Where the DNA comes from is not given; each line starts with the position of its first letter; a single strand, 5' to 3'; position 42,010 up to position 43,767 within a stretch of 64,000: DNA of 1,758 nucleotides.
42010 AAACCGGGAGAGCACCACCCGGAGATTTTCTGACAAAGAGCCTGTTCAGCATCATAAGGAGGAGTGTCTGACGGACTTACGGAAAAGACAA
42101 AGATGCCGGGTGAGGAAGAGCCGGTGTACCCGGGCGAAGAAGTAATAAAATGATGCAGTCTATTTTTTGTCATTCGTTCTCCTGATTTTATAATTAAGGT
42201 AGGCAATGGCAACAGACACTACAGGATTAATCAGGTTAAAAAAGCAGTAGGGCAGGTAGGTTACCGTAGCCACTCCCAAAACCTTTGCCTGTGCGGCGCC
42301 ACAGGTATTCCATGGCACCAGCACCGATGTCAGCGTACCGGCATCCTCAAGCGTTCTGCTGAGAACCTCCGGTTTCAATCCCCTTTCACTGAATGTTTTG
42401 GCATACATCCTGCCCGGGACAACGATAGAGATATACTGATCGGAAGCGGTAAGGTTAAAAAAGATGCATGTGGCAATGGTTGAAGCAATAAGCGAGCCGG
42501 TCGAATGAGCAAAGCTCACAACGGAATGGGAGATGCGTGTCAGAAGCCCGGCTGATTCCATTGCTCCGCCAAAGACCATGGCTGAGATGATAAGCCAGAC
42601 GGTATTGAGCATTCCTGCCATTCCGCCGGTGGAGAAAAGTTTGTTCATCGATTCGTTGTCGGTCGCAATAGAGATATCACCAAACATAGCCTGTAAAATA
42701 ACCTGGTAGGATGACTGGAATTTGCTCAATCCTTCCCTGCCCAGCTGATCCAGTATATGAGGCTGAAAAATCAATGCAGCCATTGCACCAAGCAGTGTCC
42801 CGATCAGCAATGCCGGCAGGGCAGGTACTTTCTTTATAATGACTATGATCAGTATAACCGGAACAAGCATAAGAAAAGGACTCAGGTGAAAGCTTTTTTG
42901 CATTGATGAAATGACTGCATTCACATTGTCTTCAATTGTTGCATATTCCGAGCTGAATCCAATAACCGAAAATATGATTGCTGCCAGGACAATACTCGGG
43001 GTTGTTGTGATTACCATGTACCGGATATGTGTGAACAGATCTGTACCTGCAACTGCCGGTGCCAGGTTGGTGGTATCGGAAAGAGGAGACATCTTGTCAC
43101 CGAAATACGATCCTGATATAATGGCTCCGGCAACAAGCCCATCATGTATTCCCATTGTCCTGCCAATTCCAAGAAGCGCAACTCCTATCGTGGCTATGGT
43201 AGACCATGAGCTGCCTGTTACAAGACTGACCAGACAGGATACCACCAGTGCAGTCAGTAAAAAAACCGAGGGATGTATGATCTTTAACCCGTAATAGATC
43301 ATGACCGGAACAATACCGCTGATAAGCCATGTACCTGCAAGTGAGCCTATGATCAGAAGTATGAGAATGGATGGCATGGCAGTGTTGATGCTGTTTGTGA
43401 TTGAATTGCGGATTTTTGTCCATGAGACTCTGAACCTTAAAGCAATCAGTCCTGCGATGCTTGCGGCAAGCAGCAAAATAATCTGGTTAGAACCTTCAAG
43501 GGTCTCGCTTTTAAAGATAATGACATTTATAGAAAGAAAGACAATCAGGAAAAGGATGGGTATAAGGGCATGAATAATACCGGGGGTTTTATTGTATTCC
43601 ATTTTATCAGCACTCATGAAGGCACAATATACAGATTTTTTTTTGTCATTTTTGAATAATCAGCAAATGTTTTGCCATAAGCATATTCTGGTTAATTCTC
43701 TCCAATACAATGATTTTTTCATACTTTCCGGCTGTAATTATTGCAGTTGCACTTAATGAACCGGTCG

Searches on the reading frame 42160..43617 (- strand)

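Call 66: search_protein_families(library=pfam, proteins=[window:42160-43617:-], max_evalue=0.0001)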
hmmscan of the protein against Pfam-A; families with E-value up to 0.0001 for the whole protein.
window:42160-43617:- (485 aa): 1 family
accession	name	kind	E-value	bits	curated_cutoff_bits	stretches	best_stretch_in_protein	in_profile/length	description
PF03553.21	Na_H_antiporter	-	1.3e-54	185.9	23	1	170-474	2-301/303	Na+/H+ antiporter family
